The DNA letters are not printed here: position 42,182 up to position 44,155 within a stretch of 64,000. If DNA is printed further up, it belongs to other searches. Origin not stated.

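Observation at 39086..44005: Tandem trio of paralogous ~550-aa polytopic membrane proteins of an unrecognised family (DD-x-Y loop, GME, RYEG, GW..P.S, plus a conserved C-terminal soluble domain)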

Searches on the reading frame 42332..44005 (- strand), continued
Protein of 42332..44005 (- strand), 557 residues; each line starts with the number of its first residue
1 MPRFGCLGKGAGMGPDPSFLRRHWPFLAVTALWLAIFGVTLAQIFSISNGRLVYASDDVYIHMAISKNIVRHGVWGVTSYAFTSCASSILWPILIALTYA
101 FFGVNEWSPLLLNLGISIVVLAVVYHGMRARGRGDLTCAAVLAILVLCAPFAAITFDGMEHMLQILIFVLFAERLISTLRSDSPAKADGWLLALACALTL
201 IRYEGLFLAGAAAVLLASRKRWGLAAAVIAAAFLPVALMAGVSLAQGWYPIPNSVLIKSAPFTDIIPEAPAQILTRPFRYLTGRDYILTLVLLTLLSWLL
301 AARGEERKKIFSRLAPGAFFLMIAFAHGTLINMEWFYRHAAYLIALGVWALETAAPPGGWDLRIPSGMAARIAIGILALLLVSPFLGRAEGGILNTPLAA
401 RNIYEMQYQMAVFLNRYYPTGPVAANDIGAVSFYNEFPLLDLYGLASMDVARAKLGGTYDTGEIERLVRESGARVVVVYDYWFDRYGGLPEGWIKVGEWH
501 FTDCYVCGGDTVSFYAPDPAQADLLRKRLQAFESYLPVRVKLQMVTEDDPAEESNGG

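Call 36: find_related_loci(query=A2, collection=genome_contigs, flank=10000)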
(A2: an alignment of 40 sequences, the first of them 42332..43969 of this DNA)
Query A2 (545 aa) in genome_contigs; peptide patterns used: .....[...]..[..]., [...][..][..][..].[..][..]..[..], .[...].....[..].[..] (x = any residue, [..] = any of these).
600 stretches matched a pattern (row limit reached: there are more); 463 encode a relative of the query (tblastn E <= 1e-3); the best 80 are kept; 80 distinct loci.
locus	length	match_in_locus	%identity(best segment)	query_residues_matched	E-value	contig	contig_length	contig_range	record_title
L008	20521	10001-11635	78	1-545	0e+0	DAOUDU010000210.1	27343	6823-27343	MAG TPA_asm: Anaerolineales bacterium isolate N14_58 476905, whole genome shotgun sequence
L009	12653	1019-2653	79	1-545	0e+0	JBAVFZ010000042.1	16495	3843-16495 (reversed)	MAG: Anaerolineales bacterium isolate MFD06967_ilm_asm_bin4 k127_960, whole genome shotgun sequence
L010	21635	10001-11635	78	1-545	0e+0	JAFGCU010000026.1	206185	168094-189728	MAG: Anaerolineales bacterium isolate Zod_Metabat.1134 k87_2833438, whole genome shotgun sequence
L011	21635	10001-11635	69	1-545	0e+0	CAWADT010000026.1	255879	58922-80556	MAG: uncultured Chloroflexia bacterium isolate MFD03726.bin.1.194 genome assembly, contig: contig_69360, whole genome sh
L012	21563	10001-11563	48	12-530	1e-138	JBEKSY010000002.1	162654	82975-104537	MAG: Anaerolineales bacterium isolate SPRUCE 545 SPRUCE_545_2, whole genome shotgun sequence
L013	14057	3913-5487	40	8-532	2e-104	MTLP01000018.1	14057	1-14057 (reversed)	MAG: Thermococcus sp. JdFR-02 JGI24019J35510_1000905, whole genome shotgun sequence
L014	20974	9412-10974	40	8-525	1e-99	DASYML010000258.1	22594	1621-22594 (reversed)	MAG TPA_asm: Pyrinomonadaceae bacterium isolate SMAG_U4374 k141_1644847, whole genome shotgun sequence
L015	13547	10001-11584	38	6-528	9e-94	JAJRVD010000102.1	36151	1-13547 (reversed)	MAG: Candidatus Omnitrophota bacterium isolate Dive96_bin10.280 k141_4955976, whole genome shotgun sequence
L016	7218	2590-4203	38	7-531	1e-93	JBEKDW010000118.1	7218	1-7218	MAG: Anaerolineales bacterium isolate SPRUCE 192 SPRUCE_192_118, whole genome shotgun sequence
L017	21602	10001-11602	34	7-535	8e-93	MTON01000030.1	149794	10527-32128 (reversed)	MAG: Candidatus Aminicenantes bacterium JdFR-78 JGI24020J35080_1000056, whole genome shotgun sequence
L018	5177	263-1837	36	8-525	4e-92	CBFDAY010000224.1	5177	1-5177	MAG TPA_asm: uncultured bacterium isolate SRR26215683_metabat2_66 genome assembly, contig: ERZ25073488.13372, whole geno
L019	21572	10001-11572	36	8-528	2e-91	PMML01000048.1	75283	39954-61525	MAG: Ignavibacteriae bacterium isolate fen_1254 73.20100900_E1D.45_contig_7954, whole genome shotgun sequence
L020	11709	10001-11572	39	8-530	3e-91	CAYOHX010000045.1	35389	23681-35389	MAG TPA_asm: uncultured Anaerolinea sp. isolate SRP167436_co1_87 genome assembly, contig: NODE_1652_length_35389_cov_12.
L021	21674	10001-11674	34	2-545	8e-91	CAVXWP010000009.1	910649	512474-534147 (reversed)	MAG: Blastocatellia bacterium isolate MFD04944.bin.1.11 genome assembly, contig: contig_38415, whole genome shotgun sequ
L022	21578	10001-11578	35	8-528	5e-91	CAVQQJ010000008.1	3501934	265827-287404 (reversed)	MAG: uncultured Bacteroidetes bacterium isolate MFD01476.bin.2.182 genome assembly, contig: contig_26507, whole genome s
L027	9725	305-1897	37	8-529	9e-90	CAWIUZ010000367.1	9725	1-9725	MAG: uncultured Acidobacteriota bacterium isolate MFD03323.bin.2.49 genome assembly, contig: contig_64503, whole genome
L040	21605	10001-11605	34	1-529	7e-86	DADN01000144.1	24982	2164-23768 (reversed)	MAG TPA_asm: Methanobacterium sp. UBA8 UBA8_contig_10555, whole genome shotgun sequence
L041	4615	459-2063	34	1-529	1e-85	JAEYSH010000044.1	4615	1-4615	MAG: Methanobacteriota archaeon isolate OH_CBB_89 k127_976197, whole genome shotgun sequence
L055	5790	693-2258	32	6-525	2e-81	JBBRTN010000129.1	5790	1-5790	MAG: Ignavibacteria bacterium isolate La2_metabat2.229 La2_metabat2.229_K_1523026L5790_cov_9.0832, whole genome shotgun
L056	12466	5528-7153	34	9-533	2e-81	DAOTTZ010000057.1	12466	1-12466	MAG TPA_asm: Anaerolineae bacterium isolate F14_31 k111_4797895, whole genome shotgun sequence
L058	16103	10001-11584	35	6-528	2e-80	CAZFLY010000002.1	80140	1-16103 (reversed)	MAG TPA_asm: uncultured Pirellulales bacterium isolate binchicken_co211_181 genome assembly, contig: NODE_127_length_801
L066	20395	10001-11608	35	2-529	3e-78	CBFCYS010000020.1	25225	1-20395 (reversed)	MAG TPA_asm: uncultured bacterium isolate SRR26215675_binner12_Refined_126 genome assembly, contig: ERZ25073486.704, who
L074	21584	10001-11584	35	9-525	2e-77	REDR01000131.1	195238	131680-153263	MAG: Anaerolineaceae bacterium isolate GEM2.Bin39 NODE_10_length_195238_cov_18.088, whole genome shotgun sequence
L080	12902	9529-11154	29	1-537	2e-76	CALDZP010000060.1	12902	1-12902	MAG: uncultured Ignavibacteria bacterium isolate H1_Bin_MAXBIN__065_1 genome assembly, contig: c_000000197142, whole gen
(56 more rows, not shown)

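Call 39: search_protein_families(library=pfam, proteins=[L012:18057-19208:+, L056:1297-2130:+, L055:3398-4360:+, L040:5776-6663:+, L074:13459-14466:+, L017:8837-9970:+, L027:2004-3044:+, L017:16051-17289:-, L066:12757-14565:-, L041:56-424:+], max_evalue=0.001)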
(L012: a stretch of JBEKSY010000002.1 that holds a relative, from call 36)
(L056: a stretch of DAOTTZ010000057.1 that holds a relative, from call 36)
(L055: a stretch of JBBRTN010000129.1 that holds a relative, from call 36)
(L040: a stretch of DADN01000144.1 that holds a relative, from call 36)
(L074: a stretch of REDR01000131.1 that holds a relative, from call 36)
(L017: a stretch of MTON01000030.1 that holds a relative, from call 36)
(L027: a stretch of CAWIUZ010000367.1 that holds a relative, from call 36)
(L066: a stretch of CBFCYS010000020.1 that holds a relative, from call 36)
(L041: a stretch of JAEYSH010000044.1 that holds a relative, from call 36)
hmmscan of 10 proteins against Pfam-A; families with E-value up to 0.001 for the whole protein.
L012:18057-19208:+ (383 aa): 6 families
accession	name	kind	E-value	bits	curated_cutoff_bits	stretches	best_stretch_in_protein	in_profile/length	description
PF00534.26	Glycos_transf_1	-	3e-41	141.3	26.4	1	203-352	17-171/172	Glycosyl transferases group 1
PF13692.12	Glyco_trans_1_4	-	9.9e-37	126.8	27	1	203-339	3-142/142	Glycosyl transferases group 1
PF13579.12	Glyco_trans_4_4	-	3.7e-16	60.3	29.7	1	15-183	1-157/158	Glycosyl transferase 4-like domain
PF13439.12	Glyco_transf_4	-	9.8e-14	52.2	28.5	1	14-184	1-165/170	Glycosyltransferase Family 4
PF20706.3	GT4-conflict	-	9.3e-07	28.6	26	1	211-364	209-382/385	Family 4 Glycosyltransferase in conflict systems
PF13524.12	Glyco_trans_1_2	-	1.3e-06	28.8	25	1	221-360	7-135/144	Glycosyl transferase-like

L056:1297-2130:+ (277 aa): 6 families
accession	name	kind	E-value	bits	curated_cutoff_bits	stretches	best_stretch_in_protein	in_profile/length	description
PF00005.33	ABC_tran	-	1.1e-28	101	25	1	48-192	3-137/137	ABC transporter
PF02463.25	SMC_N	-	4.1e-08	33.4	40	0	161-228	134-204/220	RecF/RecN/SMC N terminal domain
PF13304.12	AAA_21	-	7.6e-08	33.2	27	1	58-79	1-22/304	AAA domain, putative AbiEii toxin, Type IV TA system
PF13555.12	AAA_29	-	0.00011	22.3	27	1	58-80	24-46/61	P-loop containing region of AAA domain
PF13476.12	AAA_23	-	0.00046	21.3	27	0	58-76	21-39/201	AAA domain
PF00004.35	AAA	-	0.00061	20.7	21.2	0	61-80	3-22/131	ATPase family associated with various cellular activities (AAA)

L055:3398-4360:+ (320 aa): 3 families
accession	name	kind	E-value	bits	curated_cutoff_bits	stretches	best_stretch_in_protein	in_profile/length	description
PF00535.33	Glycos_transf_2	-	1.3e-31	110.2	23.3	1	12-162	1-159/168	Glycosyl transferase family 2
PF10111.15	Glyco_tranf_2_2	-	3.9e-19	69.7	27.3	1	18-230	7-236/276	Glycosyltransferase like family 2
PF13641.12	Glyco_tranf_2_3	-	7e-09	36.5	27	1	11-133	3-131/230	Glycosyltransferase like family 2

L040:5776-6663:+ (295 aa): 1 family
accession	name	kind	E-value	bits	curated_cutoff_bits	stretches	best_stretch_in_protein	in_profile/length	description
PF01040.23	UbiA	-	1.7e-23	83.6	34.2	1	26-254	9-236/250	UbiA prenyltransferase family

L074:13459-14466:+ (335 aa): 10 families
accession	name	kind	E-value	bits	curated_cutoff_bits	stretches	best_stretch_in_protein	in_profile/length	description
PF01370.27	Epimerase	-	1.7e-36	126.3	20.9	1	16-235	1-238/240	NAD dependent epimerase/dehydratase family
PF01073.25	3Beta_HSD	-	4.3e-26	92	22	1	17-222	1-227/280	3-beta hydroxysteroid dehydrogenase/isomerase family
PF13460.12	NAD_binding_10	-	1.3e-23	84.3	27.2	1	20-227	1-184/184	NAD(P)H-binding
PF16363.11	GDP_Man_Dehyd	-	4.5e-21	76.1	27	1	18-191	2-196/332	GDP-mannose 4,6 dehydratase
PF07993.18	NAD_binding_4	-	5.3e-18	65.5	20.1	1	74-191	84-219/258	Male sterility protein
PF04321.23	RmlD_sub_bind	-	5e-16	59.1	27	1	15-233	2-209/287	RmlD substrate binding domain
PF05368.20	NmrA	-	2.5e-13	50.7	27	1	13-124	2-107/298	NmrA-like family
PF02719.21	Polysacc_synt_2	-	6.1e-10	39.2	20.2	1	16-124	1-128/293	Polysaccharide biosynthesis protein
PF00106.31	adh_short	-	4.8e-06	26.6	26.6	1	14-88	1-87/195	short chain dehydrogenase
PF08659.16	KR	-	0.00014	22.3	22.6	1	15-90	2-93/180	KR domain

L017:8837-9970:+ (377 aa): 1 family
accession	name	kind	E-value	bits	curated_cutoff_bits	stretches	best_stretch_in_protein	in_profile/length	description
PF04015.17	DUF362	-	5.6e-25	89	24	1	58-263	1-199/200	Domain of unknown function (DUF362)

L027:2004-3044:+ (346 aa): 1 family
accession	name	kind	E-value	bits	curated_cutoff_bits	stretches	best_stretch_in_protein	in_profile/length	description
PF08450.18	SGL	-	2.7e-29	102.9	26.3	1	110-304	1-179/246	SMP-30/Gluconolactonase/LRE-like region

L017:16051-17289:- (412 aa): 6 families
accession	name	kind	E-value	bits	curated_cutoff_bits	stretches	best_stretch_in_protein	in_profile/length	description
PF02518.31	HATPase_c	-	2.6e-25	89.5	26.4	1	307-411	2-109/111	Histidine kinase-, DNA gyrase B-, and HSP90-like ATPase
PF25323.1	6TM_PilS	-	6.3e-17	62.3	27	1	2-181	8-187/189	PilS-like transmembrane domain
PF00512.31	HisKA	-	8.2e-13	48.7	26.9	1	200-258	3-60/66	His Kinase A (phospho-acceptor) domain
PF14501.12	HATPase_c_5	-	1.4e-06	28.6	22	1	310-401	5-94/102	GHKL domain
PF13581.12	HATPase_c_2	-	0.00015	22.2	27.4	1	328-408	51-126/127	Histidine kinase-like ATPase domain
PF13589.12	HATPase_c_3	-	0.00037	21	25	1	315-363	7-53/137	Histidine kinase-, DNA gyrase B-, and HSP90-like ATPase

L066:12757-14565:- (602 aa): 7 families
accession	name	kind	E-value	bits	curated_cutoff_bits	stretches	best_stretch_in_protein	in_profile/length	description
PF00009.33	GTP_EFTU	-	1.1e-53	182.1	26.5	1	9-186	3-187/188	Elongation factor Tu GTP binding domain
PF06421.17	LepA_C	-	4.3e-49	165.5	29.7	1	493-599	1-107/107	GTP-binding protein LepA C-terminus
PF00679.30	EFG_C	-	8e-21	74.3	27.9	1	405-490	3-87/89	Elongation factor G C-terminus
PF03144.31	GTP_EFTU_D2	-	9.8e-11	42.4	30.3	1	210-280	1-73/73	Elongation factor Tu domain 2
PF22042.2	EF-G_D2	-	2.9e-07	31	27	1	195-264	1-69/84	Elongation factor G domain 2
PF14492.12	EFG_III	-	8.9e-06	26.1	27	1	297-370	3-73/75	Elongation Factor G, domain III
PF00071.28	Ras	-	0.00081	19.4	21.6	0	70-185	42-160/162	Ras family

L041:56-424:+ (122 aa): 1 family
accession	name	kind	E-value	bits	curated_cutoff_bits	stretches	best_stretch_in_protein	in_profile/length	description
PF03706.18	LPG_synthase_TM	-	1.1e-16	61.6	33.4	1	10-108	204-302/302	Lysylphosphatidylglycerol synthase TM region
